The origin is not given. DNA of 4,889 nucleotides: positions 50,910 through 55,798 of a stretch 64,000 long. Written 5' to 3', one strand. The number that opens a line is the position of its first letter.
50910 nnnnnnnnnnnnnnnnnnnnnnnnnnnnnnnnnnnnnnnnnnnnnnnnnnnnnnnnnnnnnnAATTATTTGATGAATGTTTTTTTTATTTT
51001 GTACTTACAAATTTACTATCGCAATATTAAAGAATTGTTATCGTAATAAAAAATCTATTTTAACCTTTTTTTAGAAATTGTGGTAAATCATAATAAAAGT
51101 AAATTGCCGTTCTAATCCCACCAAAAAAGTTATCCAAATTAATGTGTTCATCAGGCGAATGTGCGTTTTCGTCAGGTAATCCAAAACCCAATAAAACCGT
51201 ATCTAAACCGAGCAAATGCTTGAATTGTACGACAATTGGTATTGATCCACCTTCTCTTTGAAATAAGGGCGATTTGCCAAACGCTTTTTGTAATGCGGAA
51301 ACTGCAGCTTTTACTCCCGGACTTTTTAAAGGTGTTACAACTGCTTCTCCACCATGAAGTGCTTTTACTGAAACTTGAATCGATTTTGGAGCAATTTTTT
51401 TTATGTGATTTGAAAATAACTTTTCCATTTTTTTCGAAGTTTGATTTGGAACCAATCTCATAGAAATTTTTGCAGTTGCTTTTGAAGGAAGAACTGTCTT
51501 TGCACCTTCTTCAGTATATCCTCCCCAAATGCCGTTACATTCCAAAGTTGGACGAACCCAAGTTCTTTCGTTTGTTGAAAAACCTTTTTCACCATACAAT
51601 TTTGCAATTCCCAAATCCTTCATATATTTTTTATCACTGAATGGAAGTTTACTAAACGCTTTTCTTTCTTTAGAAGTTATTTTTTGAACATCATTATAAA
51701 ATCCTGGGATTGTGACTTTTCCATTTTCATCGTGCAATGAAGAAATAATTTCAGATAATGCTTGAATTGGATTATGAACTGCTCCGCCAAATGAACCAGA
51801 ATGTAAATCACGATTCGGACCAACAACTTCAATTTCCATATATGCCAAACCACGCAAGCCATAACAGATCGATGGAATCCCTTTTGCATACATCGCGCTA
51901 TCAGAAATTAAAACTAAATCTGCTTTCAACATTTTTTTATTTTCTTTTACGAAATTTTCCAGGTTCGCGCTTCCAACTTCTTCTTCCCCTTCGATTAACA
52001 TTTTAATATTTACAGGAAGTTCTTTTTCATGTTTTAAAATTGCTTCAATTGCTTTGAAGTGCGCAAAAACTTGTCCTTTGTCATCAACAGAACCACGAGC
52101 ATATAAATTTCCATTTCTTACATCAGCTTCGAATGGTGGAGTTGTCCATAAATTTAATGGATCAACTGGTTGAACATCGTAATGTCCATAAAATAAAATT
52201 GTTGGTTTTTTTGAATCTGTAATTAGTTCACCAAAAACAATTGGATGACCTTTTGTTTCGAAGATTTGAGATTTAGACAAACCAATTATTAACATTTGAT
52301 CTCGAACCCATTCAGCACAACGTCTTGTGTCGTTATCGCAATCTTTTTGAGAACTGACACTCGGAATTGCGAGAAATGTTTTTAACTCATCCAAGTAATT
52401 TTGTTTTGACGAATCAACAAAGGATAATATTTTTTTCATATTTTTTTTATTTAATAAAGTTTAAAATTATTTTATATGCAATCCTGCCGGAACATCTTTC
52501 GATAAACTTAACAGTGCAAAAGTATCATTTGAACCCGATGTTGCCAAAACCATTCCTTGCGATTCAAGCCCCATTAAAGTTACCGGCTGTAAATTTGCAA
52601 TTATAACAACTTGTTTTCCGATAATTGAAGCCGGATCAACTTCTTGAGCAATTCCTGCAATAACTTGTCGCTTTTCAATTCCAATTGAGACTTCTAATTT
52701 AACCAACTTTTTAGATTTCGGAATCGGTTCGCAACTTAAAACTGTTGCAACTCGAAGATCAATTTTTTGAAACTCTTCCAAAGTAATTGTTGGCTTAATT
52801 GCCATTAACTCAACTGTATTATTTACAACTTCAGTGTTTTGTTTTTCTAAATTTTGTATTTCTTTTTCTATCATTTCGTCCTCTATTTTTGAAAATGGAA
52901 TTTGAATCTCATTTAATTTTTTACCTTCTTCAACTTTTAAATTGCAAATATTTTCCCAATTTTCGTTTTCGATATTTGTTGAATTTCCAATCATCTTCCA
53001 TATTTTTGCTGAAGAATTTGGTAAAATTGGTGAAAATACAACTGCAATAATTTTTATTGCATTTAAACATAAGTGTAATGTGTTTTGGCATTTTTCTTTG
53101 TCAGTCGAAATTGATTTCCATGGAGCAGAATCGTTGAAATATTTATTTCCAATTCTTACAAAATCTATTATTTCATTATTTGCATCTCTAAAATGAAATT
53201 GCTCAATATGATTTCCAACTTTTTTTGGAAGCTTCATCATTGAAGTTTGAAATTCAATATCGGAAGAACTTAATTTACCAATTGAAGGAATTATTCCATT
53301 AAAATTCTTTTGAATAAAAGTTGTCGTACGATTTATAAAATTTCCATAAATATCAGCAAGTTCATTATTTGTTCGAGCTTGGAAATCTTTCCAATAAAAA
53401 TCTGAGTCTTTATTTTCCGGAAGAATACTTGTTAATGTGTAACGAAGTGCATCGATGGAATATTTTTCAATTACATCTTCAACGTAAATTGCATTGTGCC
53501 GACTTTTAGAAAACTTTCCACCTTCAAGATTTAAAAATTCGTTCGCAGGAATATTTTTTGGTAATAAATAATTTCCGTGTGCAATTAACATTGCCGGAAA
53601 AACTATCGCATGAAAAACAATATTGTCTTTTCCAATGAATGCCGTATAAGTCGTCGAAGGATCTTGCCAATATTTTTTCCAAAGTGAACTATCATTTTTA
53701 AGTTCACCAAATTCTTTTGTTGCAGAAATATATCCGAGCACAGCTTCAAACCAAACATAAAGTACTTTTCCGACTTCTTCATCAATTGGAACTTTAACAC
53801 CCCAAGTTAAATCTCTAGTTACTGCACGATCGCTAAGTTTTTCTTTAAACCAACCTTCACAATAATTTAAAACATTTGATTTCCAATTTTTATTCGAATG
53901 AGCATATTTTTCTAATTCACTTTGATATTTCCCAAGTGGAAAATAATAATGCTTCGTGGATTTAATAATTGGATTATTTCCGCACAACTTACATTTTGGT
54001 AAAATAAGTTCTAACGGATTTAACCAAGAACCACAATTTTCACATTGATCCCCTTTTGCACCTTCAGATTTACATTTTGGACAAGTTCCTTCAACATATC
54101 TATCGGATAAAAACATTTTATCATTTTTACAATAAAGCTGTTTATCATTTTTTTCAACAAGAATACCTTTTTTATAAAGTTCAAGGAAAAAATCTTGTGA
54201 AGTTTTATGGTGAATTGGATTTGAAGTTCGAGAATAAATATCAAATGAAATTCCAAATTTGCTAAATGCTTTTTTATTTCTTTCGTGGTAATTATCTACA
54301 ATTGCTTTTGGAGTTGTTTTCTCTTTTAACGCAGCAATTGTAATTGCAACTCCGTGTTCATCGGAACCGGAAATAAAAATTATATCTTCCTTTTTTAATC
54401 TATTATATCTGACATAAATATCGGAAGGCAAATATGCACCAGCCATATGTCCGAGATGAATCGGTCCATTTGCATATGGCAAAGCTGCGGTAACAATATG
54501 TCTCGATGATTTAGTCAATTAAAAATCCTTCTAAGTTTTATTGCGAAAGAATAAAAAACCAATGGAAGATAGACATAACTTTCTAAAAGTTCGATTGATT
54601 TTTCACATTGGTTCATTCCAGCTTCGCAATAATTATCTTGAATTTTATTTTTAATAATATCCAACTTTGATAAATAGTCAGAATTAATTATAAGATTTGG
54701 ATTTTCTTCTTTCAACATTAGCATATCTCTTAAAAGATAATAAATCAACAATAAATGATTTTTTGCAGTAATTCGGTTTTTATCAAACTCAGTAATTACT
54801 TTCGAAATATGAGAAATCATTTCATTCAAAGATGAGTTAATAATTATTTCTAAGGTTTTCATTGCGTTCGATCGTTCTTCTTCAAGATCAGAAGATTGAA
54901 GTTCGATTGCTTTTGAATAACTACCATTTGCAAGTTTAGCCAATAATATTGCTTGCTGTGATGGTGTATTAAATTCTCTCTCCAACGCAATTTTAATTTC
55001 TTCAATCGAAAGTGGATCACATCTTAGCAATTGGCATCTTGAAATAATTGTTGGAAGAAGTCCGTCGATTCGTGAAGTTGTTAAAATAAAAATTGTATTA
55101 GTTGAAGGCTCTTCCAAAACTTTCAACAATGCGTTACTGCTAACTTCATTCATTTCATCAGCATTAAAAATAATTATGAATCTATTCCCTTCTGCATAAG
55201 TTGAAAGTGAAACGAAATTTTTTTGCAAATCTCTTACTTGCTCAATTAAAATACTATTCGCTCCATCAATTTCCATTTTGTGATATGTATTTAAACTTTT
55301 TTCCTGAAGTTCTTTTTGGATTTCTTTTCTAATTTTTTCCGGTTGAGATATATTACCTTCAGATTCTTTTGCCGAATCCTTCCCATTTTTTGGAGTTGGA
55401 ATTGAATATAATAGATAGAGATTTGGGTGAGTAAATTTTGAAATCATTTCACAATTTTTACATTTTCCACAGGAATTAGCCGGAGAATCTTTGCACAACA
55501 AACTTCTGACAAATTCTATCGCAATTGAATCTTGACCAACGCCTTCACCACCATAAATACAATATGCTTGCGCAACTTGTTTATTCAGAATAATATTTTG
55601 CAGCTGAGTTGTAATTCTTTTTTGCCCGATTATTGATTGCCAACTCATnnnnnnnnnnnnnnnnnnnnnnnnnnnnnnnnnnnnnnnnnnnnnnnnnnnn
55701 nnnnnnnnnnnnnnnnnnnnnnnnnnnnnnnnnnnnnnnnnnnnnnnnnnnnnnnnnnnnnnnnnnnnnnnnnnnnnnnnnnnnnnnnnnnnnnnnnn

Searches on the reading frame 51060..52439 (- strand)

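Call 10: search_protein_families(library=pfam, proteins=[window:51060-52439:-], max_evalue=0.001)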
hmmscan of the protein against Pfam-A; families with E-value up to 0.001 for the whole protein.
window:51060-52439:- (459 aa): 2 families
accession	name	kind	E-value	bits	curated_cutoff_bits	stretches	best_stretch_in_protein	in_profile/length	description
PF01546.33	Peptidase_M20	-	1.5e-32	113.7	24.6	1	82-444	1-199/206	Peptidase family M20/M25/M40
PF07687.19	M20_dimer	-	8.4e-21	74.4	21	1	193-352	1-105/107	Peptidase dimerisation domain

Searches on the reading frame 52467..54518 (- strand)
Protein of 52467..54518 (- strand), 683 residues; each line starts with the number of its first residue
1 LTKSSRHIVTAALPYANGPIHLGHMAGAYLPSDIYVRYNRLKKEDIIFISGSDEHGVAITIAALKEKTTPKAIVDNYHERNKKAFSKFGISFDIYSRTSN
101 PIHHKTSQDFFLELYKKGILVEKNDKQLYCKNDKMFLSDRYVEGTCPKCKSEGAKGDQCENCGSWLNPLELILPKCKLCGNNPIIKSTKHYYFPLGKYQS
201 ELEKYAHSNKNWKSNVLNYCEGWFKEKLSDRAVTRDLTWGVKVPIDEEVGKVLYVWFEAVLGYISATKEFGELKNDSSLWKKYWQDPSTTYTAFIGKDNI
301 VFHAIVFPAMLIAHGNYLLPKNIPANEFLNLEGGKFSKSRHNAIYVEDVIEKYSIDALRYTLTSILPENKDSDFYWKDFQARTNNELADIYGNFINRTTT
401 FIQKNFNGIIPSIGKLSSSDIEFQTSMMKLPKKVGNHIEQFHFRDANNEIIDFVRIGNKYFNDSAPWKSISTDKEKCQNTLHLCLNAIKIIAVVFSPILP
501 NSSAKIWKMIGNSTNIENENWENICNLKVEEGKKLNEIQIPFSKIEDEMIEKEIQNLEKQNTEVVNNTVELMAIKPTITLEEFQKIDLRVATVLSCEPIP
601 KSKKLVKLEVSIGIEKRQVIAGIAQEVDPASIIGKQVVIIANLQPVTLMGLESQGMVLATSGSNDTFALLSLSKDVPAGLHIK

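Call 10: search_protein_families(library=pfam, proteins=[window:52467-54518:-], max_evalue=0.001)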
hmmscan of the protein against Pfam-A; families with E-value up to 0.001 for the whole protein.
window:52467-54518:- (683 aa): 6 families
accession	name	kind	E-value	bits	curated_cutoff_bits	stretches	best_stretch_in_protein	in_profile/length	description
PF09334.17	tRNA-synt_1g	-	6.7e-157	522.7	20.1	1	8-398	2-390/391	tRNA synthetases class I (M)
PF01588.26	tRNA_bind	-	6.8e-24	84.2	27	1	588-679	1-94/96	Putative tRNA binding domain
PF00133.28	tRNA-synt_1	-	8.2e-20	71.4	22.7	2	6-245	24-245/414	tRNA synthetases class I (I, L, M and V)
PF19303.5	Anticodon_3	-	2.2e-18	67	23.5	1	410-552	1-142/152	Anticodon binding domain of methionyl tRNA ligase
PF08264.19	Anticodon_1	-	7.8e-11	42.5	25.1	1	428-546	9-130/148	Anticodon-binding domain of tRNA ligase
PF01406.26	tRNA-synt_1e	-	7.9e-07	29.2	27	1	326-364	244-282/301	tRNA synthetases class I (C) catalytic domain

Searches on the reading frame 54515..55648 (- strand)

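Call 10: search_protein_families(library=pfam, proteins=[window:54515-55648:-], max_evalue=0.001)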
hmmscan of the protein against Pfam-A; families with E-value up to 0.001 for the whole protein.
window:54515-55648:- (377 aa): 3 families
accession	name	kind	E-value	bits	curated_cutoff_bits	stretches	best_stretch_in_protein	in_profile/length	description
PF13177.12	DNA_pol3_delta2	-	3.3e-42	144.6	27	1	8-212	1-159/161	DNA polymerase III, delta subunit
PF23361.1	BBS7_pf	-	0.00043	20.8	28.2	0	258-340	8-91/103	BBS7 platform domain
PF00004.35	AAA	-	0.00061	20.7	21.2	0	134-206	39-124/131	ATPase family associated with various cellular activities (AAA)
